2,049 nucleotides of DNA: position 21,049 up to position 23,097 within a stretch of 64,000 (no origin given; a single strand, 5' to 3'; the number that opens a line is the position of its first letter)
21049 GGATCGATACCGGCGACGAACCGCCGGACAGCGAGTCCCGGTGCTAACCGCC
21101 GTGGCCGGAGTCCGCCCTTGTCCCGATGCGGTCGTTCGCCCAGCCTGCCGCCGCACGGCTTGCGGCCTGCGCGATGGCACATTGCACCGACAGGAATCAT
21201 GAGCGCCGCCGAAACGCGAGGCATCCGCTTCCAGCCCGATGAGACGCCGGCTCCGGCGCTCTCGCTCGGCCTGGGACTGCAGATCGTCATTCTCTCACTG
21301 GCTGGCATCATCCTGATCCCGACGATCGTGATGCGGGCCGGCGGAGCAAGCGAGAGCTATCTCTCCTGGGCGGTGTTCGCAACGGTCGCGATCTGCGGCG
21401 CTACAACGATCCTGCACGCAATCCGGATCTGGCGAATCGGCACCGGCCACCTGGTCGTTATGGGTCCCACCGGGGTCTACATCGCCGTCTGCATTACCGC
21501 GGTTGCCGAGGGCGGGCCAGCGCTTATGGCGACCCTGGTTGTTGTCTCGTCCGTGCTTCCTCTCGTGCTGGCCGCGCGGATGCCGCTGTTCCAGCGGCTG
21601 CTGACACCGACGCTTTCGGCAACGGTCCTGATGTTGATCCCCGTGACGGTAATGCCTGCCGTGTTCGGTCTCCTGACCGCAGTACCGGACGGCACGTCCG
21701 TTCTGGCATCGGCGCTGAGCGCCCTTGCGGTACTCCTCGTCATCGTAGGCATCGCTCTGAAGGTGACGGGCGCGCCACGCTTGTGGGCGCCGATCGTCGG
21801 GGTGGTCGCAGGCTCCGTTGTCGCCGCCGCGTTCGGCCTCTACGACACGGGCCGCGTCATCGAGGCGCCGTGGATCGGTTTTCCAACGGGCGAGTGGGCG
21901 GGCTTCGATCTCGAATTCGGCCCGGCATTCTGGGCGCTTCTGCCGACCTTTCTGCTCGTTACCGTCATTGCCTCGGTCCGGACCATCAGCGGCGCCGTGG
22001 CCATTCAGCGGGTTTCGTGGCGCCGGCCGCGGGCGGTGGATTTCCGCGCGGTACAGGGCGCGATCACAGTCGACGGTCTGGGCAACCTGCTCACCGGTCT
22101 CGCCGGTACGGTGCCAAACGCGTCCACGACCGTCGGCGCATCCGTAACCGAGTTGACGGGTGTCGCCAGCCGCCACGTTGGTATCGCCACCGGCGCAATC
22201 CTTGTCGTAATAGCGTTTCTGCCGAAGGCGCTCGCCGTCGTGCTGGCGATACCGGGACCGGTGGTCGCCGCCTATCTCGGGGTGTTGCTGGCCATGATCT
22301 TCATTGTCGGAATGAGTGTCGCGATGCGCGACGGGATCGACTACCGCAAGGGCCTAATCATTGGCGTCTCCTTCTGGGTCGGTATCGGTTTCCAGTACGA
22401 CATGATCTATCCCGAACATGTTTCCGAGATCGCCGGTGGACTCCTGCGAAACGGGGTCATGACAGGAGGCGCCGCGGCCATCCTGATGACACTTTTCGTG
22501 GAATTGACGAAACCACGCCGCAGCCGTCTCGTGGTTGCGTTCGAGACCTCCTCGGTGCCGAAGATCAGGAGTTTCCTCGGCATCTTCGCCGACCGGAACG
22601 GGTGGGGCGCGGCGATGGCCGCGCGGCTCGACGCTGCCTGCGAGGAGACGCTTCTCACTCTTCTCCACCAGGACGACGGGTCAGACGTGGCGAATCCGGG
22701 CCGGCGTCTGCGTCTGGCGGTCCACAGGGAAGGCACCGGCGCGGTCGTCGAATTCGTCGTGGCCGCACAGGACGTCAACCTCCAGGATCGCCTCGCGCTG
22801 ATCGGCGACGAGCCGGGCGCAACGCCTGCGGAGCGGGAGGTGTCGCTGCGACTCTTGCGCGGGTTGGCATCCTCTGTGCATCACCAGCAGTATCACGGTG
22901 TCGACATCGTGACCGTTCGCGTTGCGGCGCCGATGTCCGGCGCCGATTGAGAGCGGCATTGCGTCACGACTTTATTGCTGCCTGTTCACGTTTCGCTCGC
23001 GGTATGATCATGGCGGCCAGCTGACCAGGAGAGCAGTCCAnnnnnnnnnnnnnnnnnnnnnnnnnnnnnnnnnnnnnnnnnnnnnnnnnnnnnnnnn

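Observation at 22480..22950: NCS2 nucleobase-type permease carries a ~150-aa C-terminal soluble extension inside a PKS operon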

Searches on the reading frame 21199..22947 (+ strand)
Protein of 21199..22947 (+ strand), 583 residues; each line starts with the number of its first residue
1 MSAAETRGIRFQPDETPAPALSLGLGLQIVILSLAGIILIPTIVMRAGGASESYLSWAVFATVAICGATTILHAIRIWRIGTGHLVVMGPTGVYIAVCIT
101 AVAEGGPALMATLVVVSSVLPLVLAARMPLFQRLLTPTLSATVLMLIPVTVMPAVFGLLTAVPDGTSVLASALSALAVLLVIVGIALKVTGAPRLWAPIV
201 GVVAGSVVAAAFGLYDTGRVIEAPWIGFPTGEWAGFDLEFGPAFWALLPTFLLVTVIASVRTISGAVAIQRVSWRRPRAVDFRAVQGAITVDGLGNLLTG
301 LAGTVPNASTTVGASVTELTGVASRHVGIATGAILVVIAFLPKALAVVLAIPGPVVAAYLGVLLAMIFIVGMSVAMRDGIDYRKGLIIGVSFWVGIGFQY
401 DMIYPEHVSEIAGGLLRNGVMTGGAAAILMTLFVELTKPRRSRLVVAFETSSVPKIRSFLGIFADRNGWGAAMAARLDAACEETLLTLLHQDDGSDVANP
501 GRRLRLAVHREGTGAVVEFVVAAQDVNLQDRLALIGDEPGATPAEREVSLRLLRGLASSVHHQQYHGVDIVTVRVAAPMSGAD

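Call 3: search_protein_families(library=pfam, proteins=[window:21199-22947:+], max_evalue=1)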
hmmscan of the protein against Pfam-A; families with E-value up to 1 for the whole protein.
window:21199-22947:+ (583 aa): 1 family
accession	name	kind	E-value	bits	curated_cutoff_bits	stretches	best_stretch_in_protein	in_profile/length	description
PF00860.26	Xan_ur_permease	-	6.1e-35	121.1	27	1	25-398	6-383/389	Permease family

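Call 4: search_protein_families(library=ncbifam, proteins=[window:21199-22947:+], max_evalue=1)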
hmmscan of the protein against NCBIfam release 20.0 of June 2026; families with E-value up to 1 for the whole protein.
window:21199-22947:+ (583 aa): 4 families
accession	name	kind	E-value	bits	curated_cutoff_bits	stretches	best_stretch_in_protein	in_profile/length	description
TIGR03173.1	pbuX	subfamily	1.6e-47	162.2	414.15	1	25-433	1-405/407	xanthine permease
TIGR00801.1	ncs2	superfamily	2.2e-37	129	291.8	1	22-432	7-414/415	NCS2 family nucleobase:cation symporter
NF037981.1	NCS2_1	subfamily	2.6e-10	39.7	40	1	26-430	7-417/419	purine/pyrimidine permease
NF007995.0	PRK10720.1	equivalog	7.4e-08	31.7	477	1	101-385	88-363/429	uracil permease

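Call 6: find_homologous_proteins(query=window:21199-22947:+)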
Query window:21199-22947:+ (583 aa): 3705 proteins with E <= 0.001 among 8000 candidates; the best 120 are listed.
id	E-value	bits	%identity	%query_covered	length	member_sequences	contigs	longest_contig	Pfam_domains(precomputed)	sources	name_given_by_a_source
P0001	0.0e+0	1224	100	100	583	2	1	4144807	PF00860.27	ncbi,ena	-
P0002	0.0e+0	1200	98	100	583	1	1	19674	PF00860.27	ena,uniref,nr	uniref:SupE n=1 Tax=Aplysina aerophoba bacterial symbiont clone pAPKS18 TaxID=377637 RepID=A4U8R2_9B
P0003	0.0e+0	1199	98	100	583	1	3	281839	PF00860.27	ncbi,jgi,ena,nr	ncbi:MAG: hypothetical protein OXD40_03840 [bacterium]|nr:hypothetical protein [bacterium]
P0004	0.0e+0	1194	98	100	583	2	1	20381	PF00860.27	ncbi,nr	ncbi:MAG: hypothetical protein J4G15_10945 [Alphaproteobacteria bacterium]|nr:hypothetical protein [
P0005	0.0e+0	1173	96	100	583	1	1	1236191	PF00860.27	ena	-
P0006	0.0e+0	1136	93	100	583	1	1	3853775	PF00860.27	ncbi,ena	-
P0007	0.0e+0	1081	88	100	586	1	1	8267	PF00860.27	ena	-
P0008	2.2e-297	1005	82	100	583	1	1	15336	PF00860.27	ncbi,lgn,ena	-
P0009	1.2e-296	1003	81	100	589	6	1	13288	PF00860.27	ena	-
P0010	6.4e-295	997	81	100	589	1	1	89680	PF00860.27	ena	-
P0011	1.6e-294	996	81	100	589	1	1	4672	PF00860.27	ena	-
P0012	1.5e-290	983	81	99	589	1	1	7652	PF00860.27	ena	-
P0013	4.8e-290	981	80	100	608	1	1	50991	PF00860.27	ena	-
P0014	4.8e-285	964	78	100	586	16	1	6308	PF00860.27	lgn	-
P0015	6.1e-285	964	78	100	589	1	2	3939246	PF00860.27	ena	-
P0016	4.5e-278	941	76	100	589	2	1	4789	PF00860.27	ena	-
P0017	3.0e-277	939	78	100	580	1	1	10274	PF00860.27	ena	-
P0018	1.6e-276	936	77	99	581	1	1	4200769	PF00860.27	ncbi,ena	-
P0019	9.0e-272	921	75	97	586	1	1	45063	PF00860.27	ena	-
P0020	2.8e-271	919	74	98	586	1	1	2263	PF00860.27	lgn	-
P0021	5.3e-271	918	74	100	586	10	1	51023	PF00860.27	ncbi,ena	-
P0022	1.4e-270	917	73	100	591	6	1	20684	PF00860.27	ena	-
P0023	2.0e-269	913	74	100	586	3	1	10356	PF00860.27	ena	-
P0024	2.8e-269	912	74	97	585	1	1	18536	PF00860.27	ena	-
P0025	2.9e-269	912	73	99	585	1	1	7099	PF00860.27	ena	-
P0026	6.2e-269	911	73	99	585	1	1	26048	PF00860.27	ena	-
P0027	1.8e-268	910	74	100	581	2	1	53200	PF00860.27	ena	-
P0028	3.2e-268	909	73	99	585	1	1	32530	PF00860.27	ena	-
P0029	8.7e-268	908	73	99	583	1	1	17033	PF00860.27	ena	-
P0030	3.4e-267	906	73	99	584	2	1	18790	PF00860.27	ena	-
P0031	3.8e-267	905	74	99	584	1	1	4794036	PF00860.27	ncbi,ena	-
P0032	9.4e-267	904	73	99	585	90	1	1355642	PF00860.27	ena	-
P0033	1.1e-266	904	74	99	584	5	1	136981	PF00860.27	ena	-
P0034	4.0e-266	902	72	100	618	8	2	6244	PF00860.27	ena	-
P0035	7.5e-266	901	73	99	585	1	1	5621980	PF00860.27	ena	-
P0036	3.1e-264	896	73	100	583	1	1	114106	PF00860.27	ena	-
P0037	3.9e-264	895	81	90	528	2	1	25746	PF00860.27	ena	-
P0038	5.4e-264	895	74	98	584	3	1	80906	PF00860.27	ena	-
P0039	3.8e-263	892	70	100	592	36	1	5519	PF00860.27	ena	-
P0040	4.2e-263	892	73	98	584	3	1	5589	PF00860.27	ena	-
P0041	1.5e-262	890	72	99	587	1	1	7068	PF00860.27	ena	-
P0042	6.7e-261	885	70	99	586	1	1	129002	PF00860.27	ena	-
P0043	6.9e-261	885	73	98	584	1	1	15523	PF00860.27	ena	-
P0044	3.3e-259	879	70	99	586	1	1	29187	PF13581.13,PF00860.27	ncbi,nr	ncbi:MAG: hypothetical protein J4F33_08165 [Alphaproteobacteria bacterium]|nr:hypothetical protein [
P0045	1.3e-258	877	72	99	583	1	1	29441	PF00860.27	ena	-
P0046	1.7e-258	877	70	99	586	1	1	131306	PF00860.27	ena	-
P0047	1.7e-258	877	70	99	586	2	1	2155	PF00860.27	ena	-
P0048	3.7e-258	876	70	99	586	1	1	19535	PF00860.27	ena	-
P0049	4.7e-257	872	70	98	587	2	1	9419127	PF00860.27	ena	-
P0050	7.1e-257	871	70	98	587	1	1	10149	PF00860.27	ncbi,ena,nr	ncbi:MAG: hypothetical protein OXN81_16225 [Alphaproteobacteria bacterium]|nr:hypothetical protein [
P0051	2.2e-254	863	68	100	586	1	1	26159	PF00860.27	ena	-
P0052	6.4e-254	862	70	98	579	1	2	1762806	PF00860.27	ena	-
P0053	1.2e-253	861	70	98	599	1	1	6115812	PF00860.27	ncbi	-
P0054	2.4e-253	860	70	98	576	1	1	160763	PF00860.27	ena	-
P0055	3.1e-253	859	71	98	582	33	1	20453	PF00860.27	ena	-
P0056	3.5e-253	859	70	98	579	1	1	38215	PF00860.27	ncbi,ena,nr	ncbi:MAG: hypothetical protein OXI74_10855 [Rhodospirillaceae bacterium]|nr:hypothetical protein [Rh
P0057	5.2e-253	859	70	98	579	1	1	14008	PF00860.27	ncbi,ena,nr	ncbi:MAG: hypothetical protein OXQ89_01645 [Rhodospirillaceae bacterium]|nr:hypothetical protein [Rh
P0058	1.3e-252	857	70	98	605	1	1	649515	PF00860.27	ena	-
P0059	1.7e-252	857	71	98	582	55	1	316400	PF00860.27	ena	-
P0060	4.0e-252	856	70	99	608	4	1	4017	PF00860.27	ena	-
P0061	4.1e-252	856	69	99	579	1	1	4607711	PF00860.27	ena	-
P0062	7.2e-252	855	70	98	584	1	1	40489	PF00860.27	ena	-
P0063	9.2e-252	855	70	98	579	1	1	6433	PF00860.27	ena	-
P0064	1.6e-251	854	70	98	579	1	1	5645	PF00860.27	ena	-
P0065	1.8e-251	854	69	99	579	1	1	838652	PF00860.27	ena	-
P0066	2.8e-251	853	70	98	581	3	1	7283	PF00860.27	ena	-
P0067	7.2e-251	852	70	98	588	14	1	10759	PF00860.27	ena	-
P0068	1.0e-250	851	69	99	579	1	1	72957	PF00860.27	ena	-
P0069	2.9e-250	850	69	99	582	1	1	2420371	PF00860.27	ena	-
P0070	4.6e-250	849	69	98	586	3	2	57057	PF00860.27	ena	-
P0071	2.5e-249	847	69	97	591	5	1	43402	PF00860.27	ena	-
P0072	4.5e-249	846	70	99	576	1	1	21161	PF00860.27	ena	-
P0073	1.2e-248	844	69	98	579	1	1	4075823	PF00860.27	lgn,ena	-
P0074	1.5e-248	844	70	98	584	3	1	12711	PF00860.27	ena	-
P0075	1.6e-248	844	69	100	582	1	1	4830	PF00860.27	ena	-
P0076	2.6e-248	843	69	98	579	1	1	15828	PF00860.27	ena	-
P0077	1.7e-247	841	70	99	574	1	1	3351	PF13581.13,PF00860.27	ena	-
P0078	2.2e-246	837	68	99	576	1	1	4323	PF00860.27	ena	-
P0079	4.4e-246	836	69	98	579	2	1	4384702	PF00860.27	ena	-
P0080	7.1e-246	835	69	99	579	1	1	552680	PF00860.27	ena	-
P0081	8.6e-246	835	70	94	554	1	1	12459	PF00860.27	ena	-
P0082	9.5e-246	835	68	99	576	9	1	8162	PF00860.27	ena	-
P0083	1.1e-245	835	68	99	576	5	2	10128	PF00860.27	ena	-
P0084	2.2e-245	834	69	99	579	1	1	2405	PF00860.27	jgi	-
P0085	3.9e-245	833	68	99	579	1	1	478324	PF00860.27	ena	-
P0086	7.3e-245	832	68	99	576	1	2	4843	PF00860.27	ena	-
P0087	3.8e-244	829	69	97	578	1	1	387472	PF00860.27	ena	-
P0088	3.4e-243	826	68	99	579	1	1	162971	PF00860.27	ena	-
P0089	4.5e-243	826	68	99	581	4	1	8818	PF13581.13,PF00860.27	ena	-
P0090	4.4e-242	823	66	98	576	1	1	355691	PF00860.27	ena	-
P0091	4.1e-240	816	67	100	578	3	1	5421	PF13581.13,PF00860.27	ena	-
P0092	4.7e-240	816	70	93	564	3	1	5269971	PF00860.27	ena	-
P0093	2.2e-239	814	66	99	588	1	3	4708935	PF00860.27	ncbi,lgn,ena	-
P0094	3.8e-239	813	66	99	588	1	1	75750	PF00860.27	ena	-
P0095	9.6e-239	812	66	99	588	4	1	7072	PF00860.27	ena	-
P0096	1.9e-237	807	66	100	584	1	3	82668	PF00860.27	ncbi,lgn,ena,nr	ncbi:MAG: hypothetical protein OXF74_14515 [Rhodobacteraceae bacterium]|nr:hypothetical protein [Par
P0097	2.0e-236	804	70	92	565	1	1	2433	PF00860.27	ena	-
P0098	4.8e-234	796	65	99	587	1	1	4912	PF00860.27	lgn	-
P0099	3.0e-232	790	64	98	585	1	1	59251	PF00860.27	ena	-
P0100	1.2e-230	785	64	98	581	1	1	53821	PF00860.27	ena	-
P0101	4.2e-230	783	63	98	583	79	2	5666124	PF00860.27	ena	-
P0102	5.3e-230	783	63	98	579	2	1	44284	PF00860.27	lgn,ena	-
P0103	7.3e-230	782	64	98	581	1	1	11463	PF00860.27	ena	-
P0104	1.1e-229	782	63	98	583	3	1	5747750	PF00860.27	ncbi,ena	-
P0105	1.2e-229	782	62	99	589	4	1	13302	PF00860.27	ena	-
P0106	3.6e-229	780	62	98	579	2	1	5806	PF00860.27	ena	-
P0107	4.8e-229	780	62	98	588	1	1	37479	PF00860.27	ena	-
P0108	5.9e-229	779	62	98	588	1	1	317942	PF00860.27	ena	-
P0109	7.3e-229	779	61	99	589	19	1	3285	PF00860.27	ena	-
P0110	8.1e-229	779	63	98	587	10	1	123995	PF00860.27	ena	-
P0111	1.8e-228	778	61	98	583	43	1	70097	PF00860.27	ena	-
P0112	1.8e-228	778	62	98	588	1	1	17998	PF00860.27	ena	-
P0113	2.4e-228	777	63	99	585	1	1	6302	PF00860.27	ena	-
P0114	2.6e-228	777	64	98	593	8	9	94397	PF00860.27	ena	-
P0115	3.3e-228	777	62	98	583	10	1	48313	PF00860.27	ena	-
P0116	3.5e-228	777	62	99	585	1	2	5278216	PF00860.27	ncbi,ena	-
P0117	3.9e-228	777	62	99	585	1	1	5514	PF00860.27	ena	-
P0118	4.3e-228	776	63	98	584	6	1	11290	PF00860.27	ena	-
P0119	5.6e-228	776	64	98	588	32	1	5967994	PF00860.27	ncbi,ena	-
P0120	6.2e-228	776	62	99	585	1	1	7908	PF00860.27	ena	-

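Call 14: find_encoding_contigs(protein=P0001, flank=10000, max_places=3)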
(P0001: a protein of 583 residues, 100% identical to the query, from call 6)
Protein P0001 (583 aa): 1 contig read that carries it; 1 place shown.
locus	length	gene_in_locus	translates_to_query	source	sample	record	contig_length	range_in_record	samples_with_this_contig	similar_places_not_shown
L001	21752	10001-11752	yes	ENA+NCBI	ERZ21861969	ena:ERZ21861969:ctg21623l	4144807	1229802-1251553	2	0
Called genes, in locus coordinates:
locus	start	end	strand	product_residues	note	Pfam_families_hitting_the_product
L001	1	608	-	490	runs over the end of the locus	-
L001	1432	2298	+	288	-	PF04248:NTP_transf_9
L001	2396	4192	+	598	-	PF01019:G_glu_transpept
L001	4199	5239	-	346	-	PF00389:2-Hacid_dh, PF02826:2-Hacid_dh_C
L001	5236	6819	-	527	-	PF00370:FGGY_N, PF02782:FGGY_C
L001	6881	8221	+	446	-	PF02746:MR_MLE_N, PF13378:MR_MLE_C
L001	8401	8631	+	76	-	PF00550:PP-binding (weak)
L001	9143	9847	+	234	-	PF22624:AASDHPPT_N (weak), PF01648:ACPS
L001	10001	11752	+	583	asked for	PF00860:Xan_ur_permease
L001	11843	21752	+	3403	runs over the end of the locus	PF00109:ketoacyl-synt, PF02801:Ketoacyl-synt_C, PF16197:KAsynt_C_assoc, PF22336:RhiE-like_linker, PF22621:CurL-like_PKS_C, PF00698:Acyl_transf_1, PF21089:PKS_DH_N, PF14765:PS-DH, +19 more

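Call 15: find_encoding_contigs(protein=P0119, flank=8000, max_places=2)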
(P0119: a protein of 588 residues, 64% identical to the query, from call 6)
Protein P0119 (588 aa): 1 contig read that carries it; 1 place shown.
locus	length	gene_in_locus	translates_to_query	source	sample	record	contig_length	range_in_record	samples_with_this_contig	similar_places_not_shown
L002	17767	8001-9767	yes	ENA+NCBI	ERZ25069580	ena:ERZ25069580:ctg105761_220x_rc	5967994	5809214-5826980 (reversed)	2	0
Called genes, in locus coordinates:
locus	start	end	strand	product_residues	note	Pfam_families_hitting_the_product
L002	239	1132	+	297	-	-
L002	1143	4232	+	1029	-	PF13191:AAA_16 (weak), PF01978:TrmB (faint), PF24033:DUF7342 (faint), PF13432:TPR_16 (faint), PF00515:TPR_1 (faint), PF13174:TPR_6 (faint), PF13374:TPR_10 (faint)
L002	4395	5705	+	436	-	-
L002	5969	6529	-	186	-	PF00702:Hydrolase (faint), PF08282:Hydrolase_3 (weak)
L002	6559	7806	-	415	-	PF01566:Nramp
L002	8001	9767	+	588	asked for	PF00860:Xan_ur_permease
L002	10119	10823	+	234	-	-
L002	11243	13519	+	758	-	PF00109:ketoacyl-synt, PF00108:Thiolase_N (faint), PF02801:Ketoacyl-synt_C, PF16197:KAsynt_C_assoc, PF22336:RhiE-like_linker, PF22621:CurL-like_PKS_C, PF00698:Acyl_transf_1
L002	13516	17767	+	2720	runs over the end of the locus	PF00698:Acyl_transf_1, PF21089:PKS_DH_N, PF14765:PS-DH, PF08241:Methyltransf_11, PF08242:Methyltransf_12, PF13489:Methyltransf_23, PF13649:Methyltransf_25, PF22953:SpnB_Rossmann, +13 more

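Call 16: find_encoding_contigs(protein=P0101, flank=8000, max_places=2)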
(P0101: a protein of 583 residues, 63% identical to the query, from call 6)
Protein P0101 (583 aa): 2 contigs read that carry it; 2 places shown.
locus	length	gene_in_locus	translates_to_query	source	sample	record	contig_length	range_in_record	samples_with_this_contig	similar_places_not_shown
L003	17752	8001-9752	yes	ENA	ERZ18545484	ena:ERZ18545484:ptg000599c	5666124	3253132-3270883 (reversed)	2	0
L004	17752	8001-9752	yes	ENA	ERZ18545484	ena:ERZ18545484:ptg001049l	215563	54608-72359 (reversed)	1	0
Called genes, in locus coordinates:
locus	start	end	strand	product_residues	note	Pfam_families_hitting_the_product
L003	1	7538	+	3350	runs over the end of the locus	PF00109:ketoacyl-synt, PF02801:Ketoacyl-synt_C, PF16197:KAsynt_C_assoc, PF22336:RhiE-like_linker, PF22621:CurL-like_PKS_C, PF00698:Acyl_transf_1, PF21089:PKS_DH_N, PF14765:PS-DH, +20 more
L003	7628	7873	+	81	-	PF00550:PP-binding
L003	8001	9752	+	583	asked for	PF00860:Xan_ur_permease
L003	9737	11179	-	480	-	PF00884:Sulfatase, PF01663:Phosphodiest (weak)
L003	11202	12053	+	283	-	PF05721:PhyH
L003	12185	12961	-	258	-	PF05721:PhyH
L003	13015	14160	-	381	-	PF02746:MR_MLE_N, PF13378:MR_MLE_C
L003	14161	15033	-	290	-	PF08450:SGL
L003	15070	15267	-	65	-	PF10049:DUF2283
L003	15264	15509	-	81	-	-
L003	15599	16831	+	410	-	PF01773:Nucleos_tra2_N, PF07670:Gate, PF07662:Nucleos_tra2_C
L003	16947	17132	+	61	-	-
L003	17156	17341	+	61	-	PF10047:DUF2281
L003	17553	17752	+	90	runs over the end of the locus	-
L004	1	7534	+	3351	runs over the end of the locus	PF00109:ketoacyl-synt, PF02801:Ketoacyl-synt_C, PF16197:KAsynt_C_assoc, PF22621:CurL-like_PKS_C, PF00698:Acyl_transf_1, PF21089:PKS_DH_N, PF14765:PS-DH, PF08242:Methyltransf_12, +20 more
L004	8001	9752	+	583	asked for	PF00860:Xan_ur_permease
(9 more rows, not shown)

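Call 17: find_encoding_contigs(protein=P0053, flank=8000, max_places=2)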
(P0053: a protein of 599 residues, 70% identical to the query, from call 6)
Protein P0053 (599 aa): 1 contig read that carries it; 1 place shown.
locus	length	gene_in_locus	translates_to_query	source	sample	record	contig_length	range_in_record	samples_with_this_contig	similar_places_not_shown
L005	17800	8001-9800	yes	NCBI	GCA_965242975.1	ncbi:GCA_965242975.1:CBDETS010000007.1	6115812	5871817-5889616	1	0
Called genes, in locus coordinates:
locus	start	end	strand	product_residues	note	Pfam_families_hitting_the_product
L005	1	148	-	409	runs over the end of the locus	PF02770:Acyl-CoA_dh_M, PF00441:Acyl-CoA_dh_1, PF08028:Acyl-CoA_dh_2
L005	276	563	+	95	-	-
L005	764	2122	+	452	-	PF02463:SMC_N, PF13175:AAA_15, PF13476:AAA_23, PF13304:AAA_21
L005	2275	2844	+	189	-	-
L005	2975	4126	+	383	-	PF00355:Rieske, PF00848:Ring_hydroxyl_A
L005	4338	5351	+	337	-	PF01636:APH, PF02958:EcKL (weak)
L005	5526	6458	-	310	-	PF05853:BKACE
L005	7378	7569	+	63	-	-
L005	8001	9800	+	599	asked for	PF00860:Xan_ur_permease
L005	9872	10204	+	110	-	-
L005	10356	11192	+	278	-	PF13340:DUF4096, PF01609:DDE_Tnp_1, PF13586:DDE_Tnp_1_2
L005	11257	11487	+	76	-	PF00550:PP-binding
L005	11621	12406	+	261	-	PF01648:ACPS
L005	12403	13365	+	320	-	PF12697:Abhydrolase_6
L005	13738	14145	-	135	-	PF04545:Sigma70_r4 (weak), PF12802:MarR_2 (weak)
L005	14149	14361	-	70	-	-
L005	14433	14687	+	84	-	-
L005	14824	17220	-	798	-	PF00082:Peptidase_S8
